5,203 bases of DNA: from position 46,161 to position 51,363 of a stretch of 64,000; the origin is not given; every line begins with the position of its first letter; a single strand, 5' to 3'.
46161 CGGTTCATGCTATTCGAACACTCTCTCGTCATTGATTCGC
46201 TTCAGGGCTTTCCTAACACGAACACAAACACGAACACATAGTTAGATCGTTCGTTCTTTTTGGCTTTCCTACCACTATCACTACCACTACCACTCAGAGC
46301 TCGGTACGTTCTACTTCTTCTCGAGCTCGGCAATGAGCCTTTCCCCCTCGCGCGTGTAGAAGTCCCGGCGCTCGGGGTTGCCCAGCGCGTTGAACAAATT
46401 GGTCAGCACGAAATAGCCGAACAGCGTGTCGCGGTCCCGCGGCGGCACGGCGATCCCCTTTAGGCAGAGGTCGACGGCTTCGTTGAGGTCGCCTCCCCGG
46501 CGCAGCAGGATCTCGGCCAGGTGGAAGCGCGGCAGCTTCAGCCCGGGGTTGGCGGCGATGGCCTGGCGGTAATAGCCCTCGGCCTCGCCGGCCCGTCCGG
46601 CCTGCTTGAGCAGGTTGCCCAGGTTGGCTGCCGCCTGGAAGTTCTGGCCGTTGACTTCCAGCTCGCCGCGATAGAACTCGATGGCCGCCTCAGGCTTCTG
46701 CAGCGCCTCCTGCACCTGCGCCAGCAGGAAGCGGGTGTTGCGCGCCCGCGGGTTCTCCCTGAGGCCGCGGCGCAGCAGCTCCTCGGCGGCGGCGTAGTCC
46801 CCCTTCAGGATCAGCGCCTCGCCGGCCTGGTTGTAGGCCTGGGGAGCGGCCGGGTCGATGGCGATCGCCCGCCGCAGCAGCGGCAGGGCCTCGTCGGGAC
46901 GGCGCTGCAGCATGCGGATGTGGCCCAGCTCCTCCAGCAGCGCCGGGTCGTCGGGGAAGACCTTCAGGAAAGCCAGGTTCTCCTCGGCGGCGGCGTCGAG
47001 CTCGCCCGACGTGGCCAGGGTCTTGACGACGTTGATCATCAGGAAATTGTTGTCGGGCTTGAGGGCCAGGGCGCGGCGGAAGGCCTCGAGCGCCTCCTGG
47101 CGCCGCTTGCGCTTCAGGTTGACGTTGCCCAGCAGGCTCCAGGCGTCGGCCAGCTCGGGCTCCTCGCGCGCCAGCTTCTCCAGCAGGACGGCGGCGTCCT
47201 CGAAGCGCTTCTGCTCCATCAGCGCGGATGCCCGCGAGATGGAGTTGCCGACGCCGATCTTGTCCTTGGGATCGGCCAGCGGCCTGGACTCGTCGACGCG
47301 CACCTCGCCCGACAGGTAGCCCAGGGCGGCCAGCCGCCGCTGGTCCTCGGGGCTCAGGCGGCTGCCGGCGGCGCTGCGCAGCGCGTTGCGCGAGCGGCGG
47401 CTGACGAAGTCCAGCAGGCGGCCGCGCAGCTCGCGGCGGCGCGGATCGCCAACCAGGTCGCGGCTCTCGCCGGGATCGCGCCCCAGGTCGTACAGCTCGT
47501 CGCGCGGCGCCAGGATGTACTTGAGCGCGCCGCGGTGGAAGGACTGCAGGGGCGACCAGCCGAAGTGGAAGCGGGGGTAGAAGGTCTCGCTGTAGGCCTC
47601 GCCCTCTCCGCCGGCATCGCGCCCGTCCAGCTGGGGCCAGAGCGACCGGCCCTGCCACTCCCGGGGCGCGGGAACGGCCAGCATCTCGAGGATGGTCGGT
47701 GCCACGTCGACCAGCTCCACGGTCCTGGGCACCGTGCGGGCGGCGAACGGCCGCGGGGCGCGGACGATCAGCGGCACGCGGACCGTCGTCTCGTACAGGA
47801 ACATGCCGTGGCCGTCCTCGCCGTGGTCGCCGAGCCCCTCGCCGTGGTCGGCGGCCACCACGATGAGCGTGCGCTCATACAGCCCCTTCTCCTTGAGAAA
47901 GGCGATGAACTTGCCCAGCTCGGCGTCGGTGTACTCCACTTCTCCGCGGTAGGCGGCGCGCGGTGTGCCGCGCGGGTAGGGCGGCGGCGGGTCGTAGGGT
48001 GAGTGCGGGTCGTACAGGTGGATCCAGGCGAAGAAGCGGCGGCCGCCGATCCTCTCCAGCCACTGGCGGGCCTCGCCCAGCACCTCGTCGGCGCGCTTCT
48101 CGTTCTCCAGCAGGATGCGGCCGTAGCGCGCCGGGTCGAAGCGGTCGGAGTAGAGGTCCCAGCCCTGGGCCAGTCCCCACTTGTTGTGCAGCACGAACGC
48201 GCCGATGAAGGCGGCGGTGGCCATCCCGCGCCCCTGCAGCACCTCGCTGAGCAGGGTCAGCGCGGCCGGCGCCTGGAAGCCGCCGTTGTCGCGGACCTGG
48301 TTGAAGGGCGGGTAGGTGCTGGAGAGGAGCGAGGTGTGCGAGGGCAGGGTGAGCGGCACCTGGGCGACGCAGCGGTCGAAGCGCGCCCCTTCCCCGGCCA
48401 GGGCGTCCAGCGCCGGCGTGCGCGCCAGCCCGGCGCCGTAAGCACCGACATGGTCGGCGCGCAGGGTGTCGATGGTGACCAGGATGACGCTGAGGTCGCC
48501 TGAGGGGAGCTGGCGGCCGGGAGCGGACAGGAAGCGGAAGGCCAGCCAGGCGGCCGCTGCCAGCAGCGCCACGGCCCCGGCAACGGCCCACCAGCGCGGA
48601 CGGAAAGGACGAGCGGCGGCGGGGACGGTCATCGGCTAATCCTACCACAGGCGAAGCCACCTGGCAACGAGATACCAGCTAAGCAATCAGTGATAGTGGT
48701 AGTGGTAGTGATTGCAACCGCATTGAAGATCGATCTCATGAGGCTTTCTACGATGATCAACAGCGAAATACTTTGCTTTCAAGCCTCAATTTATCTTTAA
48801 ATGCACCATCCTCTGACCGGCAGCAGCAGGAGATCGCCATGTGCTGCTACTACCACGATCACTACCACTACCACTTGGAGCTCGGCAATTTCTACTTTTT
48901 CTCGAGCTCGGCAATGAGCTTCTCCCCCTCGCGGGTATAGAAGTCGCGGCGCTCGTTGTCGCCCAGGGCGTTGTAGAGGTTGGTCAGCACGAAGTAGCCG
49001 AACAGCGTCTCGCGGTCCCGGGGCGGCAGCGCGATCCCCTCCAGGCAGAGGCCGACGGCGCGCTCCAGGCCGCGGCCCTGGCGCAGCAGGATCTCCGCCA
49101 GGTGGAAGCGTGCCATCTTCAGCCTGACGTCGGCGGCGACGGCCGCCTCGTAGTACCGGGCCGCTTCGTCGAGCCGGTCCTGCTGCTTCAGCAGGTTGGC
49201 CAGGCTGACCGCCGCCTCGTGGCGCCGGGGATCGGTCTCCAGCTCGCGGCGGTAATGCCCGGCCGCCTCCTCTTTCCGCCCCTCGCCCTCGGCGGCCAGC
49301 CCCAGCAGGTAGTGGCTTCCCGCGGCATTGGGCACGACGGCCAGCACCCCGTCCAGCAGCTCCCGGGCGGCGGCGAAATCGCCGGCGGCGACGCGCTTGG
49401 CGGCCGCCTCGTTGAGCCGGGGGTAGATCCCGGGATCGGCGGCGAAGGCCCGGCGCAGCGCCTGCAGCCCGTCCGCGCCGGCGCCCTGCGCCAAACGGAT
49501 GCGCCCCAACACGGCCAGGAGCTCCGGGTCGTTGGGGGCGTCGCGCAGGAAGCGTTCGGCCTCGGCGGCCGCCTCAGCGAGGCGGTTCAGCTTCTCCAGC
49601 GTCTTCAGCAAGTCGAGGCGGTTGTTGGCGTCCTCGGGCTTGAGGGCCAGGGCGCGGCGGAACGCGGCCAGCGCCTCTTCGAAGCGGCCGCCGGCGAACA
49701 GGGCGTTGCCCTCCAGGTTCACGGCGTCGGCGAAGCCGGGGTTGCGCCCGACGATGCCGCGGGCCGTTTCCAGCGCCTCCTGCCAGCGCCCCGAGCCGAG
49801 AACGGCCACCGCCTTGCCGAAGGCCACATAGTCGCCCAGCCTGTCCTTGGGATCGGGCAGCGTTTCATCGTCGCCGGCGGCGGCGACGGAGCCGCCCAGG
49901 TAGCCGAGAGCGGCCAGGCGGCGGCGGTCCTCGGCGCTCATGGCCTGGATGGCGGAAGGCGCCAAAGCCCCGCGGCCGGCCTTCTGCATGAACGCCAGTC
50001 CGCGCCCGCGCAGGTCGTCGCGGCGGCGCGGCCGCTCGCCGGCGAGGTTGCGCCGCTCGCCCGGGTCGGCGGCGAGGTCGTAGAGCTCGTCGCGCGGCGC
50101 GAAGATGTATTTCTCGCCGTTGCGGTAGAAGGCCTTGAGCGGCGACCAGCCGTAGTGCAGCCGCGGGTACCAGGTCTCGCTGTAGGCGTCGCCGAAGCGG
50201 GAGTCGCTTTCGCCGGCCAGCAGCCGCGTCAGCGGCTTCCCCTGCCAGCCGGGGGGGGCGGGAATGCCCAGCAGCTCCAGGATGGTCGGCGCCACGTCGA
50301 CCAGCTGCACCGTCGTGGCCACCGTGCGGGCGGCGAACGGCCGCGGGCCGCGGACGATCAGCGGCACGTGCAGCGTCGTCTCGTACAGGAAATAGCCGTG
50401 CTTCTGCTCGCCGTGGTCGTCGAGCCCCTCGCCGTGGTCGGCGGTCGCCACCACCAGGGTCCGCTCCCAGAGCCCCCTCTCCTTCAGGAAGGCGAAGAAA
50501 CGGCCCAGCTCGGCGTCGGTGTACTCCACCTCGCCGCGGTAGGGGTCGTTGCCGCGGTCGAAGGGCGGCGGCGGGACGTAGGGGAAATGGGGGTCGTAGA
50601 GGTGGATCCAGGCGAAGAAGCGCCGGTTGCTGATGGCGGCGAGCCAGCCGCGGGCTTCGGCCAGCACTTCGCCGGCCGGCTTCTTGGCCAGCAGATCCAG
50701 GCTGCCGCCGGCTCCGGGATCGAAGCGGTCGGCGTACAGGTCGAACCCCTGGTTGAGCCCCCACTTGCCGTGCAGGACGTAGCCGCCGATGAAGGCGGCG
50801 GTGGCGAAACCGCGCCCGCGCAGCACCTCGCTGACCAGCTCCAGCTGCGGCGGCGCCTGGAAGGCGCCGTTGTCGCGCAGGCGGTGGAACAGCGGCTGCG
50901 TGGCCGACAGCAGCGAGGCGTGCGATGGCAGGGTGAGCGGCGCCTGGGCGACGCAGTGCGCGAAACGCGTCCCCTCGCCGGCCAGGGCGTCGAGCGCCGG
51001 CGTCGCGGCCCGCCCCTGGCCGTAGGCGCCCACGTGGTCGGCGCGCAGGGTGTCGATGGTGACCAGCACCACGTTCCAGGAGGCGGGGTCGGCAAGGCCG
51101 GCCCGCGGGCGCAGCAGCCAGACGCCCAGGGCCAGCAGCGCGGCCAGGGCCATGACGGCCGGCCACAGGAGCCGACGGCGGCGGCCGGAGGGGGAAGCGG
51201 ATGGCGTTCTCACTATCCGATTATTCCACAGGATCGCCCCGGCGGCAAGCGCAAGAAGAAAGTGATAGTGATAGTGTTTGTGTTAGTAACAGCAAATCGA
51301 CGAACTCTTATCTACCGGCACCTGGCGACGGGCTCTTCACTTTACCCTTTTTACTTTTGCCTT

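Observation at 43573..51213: Three sulfatase-like/TPR fusions have T-x-P-x-H in place of the C/S-x-P-x-R formylglycine motif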

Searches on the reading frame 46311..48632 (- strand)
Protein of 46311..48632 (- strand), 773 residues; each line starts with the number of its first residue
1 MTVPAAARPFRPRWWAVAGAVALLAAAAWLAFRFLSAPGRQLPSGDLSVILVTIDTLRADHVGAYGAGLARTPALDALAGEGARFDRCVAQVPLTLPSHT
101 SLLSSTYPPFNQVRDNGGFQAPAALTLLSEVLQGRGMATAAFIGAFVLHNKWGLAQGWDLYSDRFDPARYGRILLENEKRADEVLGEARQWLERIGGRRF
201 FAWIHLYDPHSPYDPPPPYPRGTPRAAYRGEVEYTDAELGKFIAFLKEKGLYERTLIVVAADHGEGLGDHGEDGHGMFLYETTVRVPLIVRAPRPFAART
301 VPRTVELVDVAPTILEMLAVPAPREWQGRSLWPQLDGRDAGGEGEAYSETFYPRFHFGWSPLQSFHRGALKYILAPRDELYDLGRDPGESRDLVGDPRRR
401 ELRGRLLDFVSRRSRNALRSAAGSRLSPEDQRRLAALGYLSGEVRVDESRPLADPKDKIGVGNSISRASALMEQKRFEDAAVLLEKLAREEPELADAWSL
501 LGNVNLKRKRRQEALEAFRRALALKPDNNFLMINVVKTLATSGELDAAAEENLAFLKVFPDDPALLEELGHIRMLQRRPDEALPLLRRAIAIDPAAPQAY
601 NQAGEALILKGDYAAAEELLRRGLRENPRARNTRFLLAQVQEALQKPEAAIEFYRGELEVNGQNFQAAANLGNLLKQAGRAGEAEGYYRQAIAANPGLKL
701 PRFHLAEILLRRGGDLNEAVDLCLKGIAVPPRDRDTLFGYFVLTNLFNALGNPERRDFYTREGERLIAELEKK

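Call 3: search_protein_families(library=pfam, proteins=[window:46311-48632:-], max_evalue=0.01)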
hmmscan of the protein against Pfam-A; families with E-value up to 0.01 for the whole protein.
window:46311-48632:- (773 aa): 26 families (the best 25 are shown)
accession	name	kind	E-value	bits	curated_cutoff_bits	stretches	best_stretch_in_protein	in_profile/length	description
PF00884.28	Sulfatase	-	3.9e-39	135.2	25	1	49-318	3-299/301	Sulfatase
PF07719.23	TPR_2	-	1.7e-25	87.4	27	4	495-528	1-34/34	Tetratricopeptide repeat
PF13432.12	TPR_16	-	7.9e-24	84.2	32.7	4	467-528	3-64/65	Tetratricopeptide repeat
PF00515.34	TPR_1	-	1.2e-23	82.3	27.8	1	495-528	1-34/34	Tetratricopeptide repeat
PF14559.12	TPR_19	-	6.9e-21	74.8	25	5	575-629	3-57/68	Tetratricopeptide repeat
PF13428.12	TPR_14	-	1.7e-20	71.9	23.5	2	597-640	1-44/44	Tetratricopeptide repeat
PF13181.12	TPR_8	-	4.9e-20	70.4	25.7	1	495-528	1-34/34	Tetratricopeptide repeat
PF13176.12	TPR_7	-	5.3e-17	60.8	27.9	0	566-594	2-32/36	Tetratricopeptide repeat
PF23914.1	TPR_CcmH_CycH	-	8.2e-16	58.7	42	2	489-546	44-101/158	Cytochrome c-type biogenesis protein H TPR domain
PF13424.12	TPR_12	-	1e-14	54.9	30.1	2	564-625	4-73/77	Tetratricopeptide repeat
PF13431.12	TPR_17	-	4.5e-14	51.9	24.4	1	585-618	1-34/34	Tetratricopeptide repeat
PF16347.10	SGSH_C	-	5e-13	49.9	29.3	1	278-406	10-144/154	N-sulphoglucosamine sulphohydrolase, C-terminal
PF01663.27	Phosphodiest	-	4.2e-11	43.5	23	2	222-264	183-220/342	Type I phosphodiesterase / nucleotide pyrophosphatase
PF13414.12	TPR_11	-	5.6e-10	39.2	26.8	1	580-610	11-41/42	TPR repeat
PF24575.1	TPR_Slam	-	5.5e-09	36.8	35.2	1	672-711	54-93/104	Surface lipoprotein assembly modifier, N-terminal TPR repeats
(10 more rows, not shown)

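Call 4: search_protein_families(library=ncbifam, proteins=[window:46311-48632:-], max_evalue=0.01)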
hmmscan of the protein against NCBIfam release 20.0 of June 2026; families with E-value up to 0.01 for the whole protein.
window:46311-48632:- (773 aa): 39 families (the best 25 are shown)
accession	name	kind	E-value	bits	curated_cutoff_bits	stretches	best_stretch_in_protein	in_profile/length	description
NF010322.0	PRK13759.1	equivalog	3.3e-37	128.1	481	2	225-413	267-460/486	arylsulfatase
TIGR03417.1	chol_sulfatase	equivalog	1.5e-36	126.3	433.45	2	225-455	252-479/500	choline-sulfatase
NF045661.1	HdlasePehA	equivalog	3.8e-28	98.4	900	2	225-340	281-397/506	phosphoric/sulfuric ester hydrolase PehA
TIGR02917.1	PEP_TPR_lipo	equivalog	1.4e-23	82.7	312.2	2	466-563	164-261/899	XrtA/PEP-CTERM system TPR-repeat protein PrsT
NF040959.1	MamA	equivalog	8.1e-20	71.1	200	2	543-688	51-196/204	magnetosome protein MamA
NF052527.1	Mn_arylsulf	exception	4.3e-16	58.9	850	2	226-409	265-451/479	manganese-dependent arylsulfatase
TIGR02521.1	type_IV_pilW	equivalog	1.6e-15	57.3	154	2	458-622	27-194/234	type IV pilus biogenesis/stability protein PilW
TIGR02552.1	LcrH_SycD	equivalog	1.8e-13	50.3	104.8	2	467-545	24-102/136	SycD/LcrH family type III secretion system chaperone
NF033920.0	C39_PA2778_fam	equivalog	1.8e-12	47.2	150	3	595-695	154-254/255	PA2778 family cysteine peptidase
NF052400.1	M48_BAM_BepA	equivalog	8.6e-12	44.6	570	2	466-563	312-409/483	beta-barrel assembly-enhancing protease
NF052415.1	T3SS_chap_SctY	equivalog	1.1e-10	42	70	2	562-656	5-102/106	type III secretion apparatus assembly chaperone SctY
NF033758.1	gliding_GltE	equivalog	1.6e-09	37.3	225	2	491-602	82-193/411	adventurous gliding motility TPR repeat lipoprotein GltE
NF038075.1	fam_STM4013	hypoth_equivalog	3.2e-09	36.7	250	2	225-287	197-255/261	STM4013/SEN3800 family hydrolase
TIGR04510.1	mod_pep_cyc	subfamily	2e-08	33.2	400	1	570-712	405-549/814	putative peptide modification system cyclase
TIGR02795.1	tol_pal_ybgF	equivalog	2.2e-08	34.7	90.1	1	597-696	2-107/119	tol-pal system protein YbgF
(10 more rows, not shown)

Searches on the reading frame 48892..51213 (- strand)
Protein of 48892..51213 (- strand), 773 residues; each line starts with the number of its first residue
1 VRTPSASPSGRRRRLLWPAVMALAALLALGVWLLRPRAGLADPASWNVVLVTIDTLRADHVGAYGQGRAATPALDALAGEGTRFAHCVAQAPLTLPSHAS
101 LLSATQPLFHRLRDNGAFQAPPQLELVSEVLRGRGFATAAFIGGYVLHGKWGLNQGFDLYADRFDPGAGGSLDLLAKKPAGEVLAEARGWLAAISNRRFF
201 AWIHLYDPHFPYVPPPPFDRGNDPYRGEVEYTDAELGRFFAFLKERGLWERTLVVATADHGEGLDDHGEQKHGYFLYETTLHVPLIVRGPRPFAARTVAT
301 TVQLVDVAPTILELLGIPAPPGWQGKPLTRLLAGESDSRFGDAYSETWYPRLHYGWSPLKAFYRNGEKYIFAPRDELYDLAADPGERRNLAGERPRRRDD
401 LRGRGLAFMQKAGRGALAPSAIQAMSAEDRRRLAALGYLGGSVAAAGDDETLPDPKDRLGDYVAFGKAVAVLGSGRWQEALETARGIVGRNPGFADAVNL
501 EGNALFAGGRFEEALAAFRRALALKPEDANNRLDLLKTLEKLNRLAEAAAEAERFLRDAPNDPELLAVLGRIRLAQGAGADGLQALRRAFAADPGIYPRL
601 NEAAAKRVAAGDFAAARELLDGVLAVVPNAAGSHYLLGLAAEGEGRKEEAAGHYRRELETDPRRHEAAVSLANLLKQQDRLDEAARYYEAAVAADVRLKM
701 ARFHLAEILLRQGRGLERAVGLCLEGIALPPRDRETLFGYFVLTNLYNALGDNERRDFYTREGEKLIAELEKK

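Call 3: search_protein_families(library=pfam, proteins=[window:48892-51213:-], max_evalue=0.01)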
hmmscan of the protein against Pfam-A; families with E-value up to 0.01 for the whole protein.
window:48892-51213:- (773 aa): 23 families
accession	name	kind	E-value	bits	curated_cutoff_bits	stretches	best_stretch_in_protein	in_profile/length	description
PF00884.28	Sulfatase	-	2.1e-40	139.4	25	1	47-317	2-301/301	Sulfatase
PF13432.12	TPR_16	-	6.8e-25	87.6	32.7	4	467-529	3-65/65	Tetratricopeptide repeat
PF14559.12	TPR_19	-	2.1e-16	60.4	25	2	505-572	1-68/68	Tetratricopeptide repeat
PF13428.12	TPR_14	-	2e-15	56.2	23.5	2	532-572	4-44/44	Tetratricopeptide repeat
PF07719.23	TPR_2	-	2.7e-13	49.3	27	1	496-528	2-34/34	Tetratricopeptide repeat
PF16347.10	SGSH_C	-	1.3e-12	48.6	29.3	1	275-393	10-134/154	N-sulphoglucosamine sulphohydrolase, C-terminal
PF00515.34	TPR_1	-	8.3e-12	44.8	27.8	1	499-528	5-34/34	Tetratricopeptide repeat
PF13414.12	TPR_11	-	4.8e-11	42.6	26.8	1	502-530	1-29/42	TPR repeat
PF01663.27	Phosphodiest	-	9.6e-11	42.3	23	2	226-261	185-220/342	Type I phosphodiesterase / nucleotide pyrophosphatase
PF13181.12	TPR_8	-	2.1e-08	34.1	25.7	0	496-528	2-34/34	Tetratricopeptide repeat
PF23914.1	TPR_CcmH_CycH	-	8e-08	32.7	42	1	556-656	43-146/158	Cytochrome c-type biogenesis protein H TPR domain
PF13176.12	TPR_7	-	1.6e-07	31.3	27.9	0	669-695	3-31/36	Tetratricopeptide repeat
PF13431.12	TPR_17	-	1.9e-07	31.2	24.4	0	654-684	2-32/34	Tetratricopeptide repeat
PF24575.1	TPR_Slam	-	3.4e-07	31.1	35.2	1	670-711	52-93/104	Surface lipoprotein assembly modifier, N-terminal TPR repeats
PF12895.13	ANAPC3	-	7.5e-07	29.8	27.2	0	476-550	4-77/82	Anaphase-promoting complex, cyclosome, subunit 3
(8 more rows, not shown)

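Call 4: search_protein_families(library=ncbifam, proteins=[window:48892-51213:-], max_evalue=0.01)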
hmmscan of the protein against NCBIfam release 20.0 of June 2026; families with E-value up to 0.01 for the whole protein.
window:48892-51213:- (773 aa): 27 families (the best 25 are shown)
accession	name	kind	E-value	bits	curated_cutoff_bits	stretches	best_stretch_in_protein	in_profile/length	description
NF010322.0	PRK13759.1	equivalog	3.7e-33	114.8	481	2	222-394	267-440/486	arylsulfatase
TIGR03417.1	chol_sulfatase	equivalog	9.6e-30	103.9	433.45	2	223-402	253-430/500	choline-sulfatase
TIGR02917.1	PEP_TPR_lipo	equivalog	7.9e-29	100.1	312.2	2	462-630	160-328/899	XrtA/PEP-CTERM system TPR-repeat protein PrsT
NF045661.1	HdlasePehA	equivalog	5.1e-28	98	900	2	225-372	284-424/506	phosphoric/sulfuric ester hydrolase PehA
NF040959.1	MamA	equivalog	1.9e-15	56.9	200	2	553-689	61-197/204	magnetosome protein MamA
NF052527.1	Mn_arylsulf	exception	2.4e-14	53.1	850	2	225-391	267-432/479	manganese-dependent arylsulfatase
NF033762.1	social_mot_Tgl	equivalog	5.1e-14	52.2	225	2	629-693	63-128/252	social motility TPR repeat lipoprotein Tgl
NF052415.1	T3SS_chap_SctY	equivalog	1.2e-09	38.7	70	1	502-589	13-103/106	type III secretion apparatus assembly chaperone SctY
NF033920.0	C39_PA2778_fam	equivalog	3e-09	36.7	150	1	642-714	167-239/255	PA2778 family cysteine peptidase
NF038075.1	fam_STM4013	hypoth_equivalog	1.4e-08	34.6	250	2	46-107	8-67/261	STM4013/SEN3800 family hydrolase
TIGR02521.1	type_IV_pilW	equivalog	3e-08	33.5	154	0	508-577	148-217/234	type IV pilus biogenesis/stability protein PilW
NF033758.1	gliding_GltE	equivalog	6.5e-08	32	225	2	606-727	61-181/411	adventurous gliding motility TPR repeat lipoprotein GltE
NF038282.1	LapC_YejM_PbgA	exception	1.8e-07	29.9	825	1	183-313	374-498/584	LPS biosynthesis-modulating metalloenzyme YejM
TIGR02795.1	tol_pal_ybgF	equivalog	2.5e-07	31.3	90.1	1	601-690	6-101/119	tol-pal system protein YbgF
TIGR01307.1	pgm_bpd_ind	equivalog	3.3e-07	29.1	330.65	1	229-328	411-503/504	2,3-bisphosphoglycerate-independent phosphoglycerate mutase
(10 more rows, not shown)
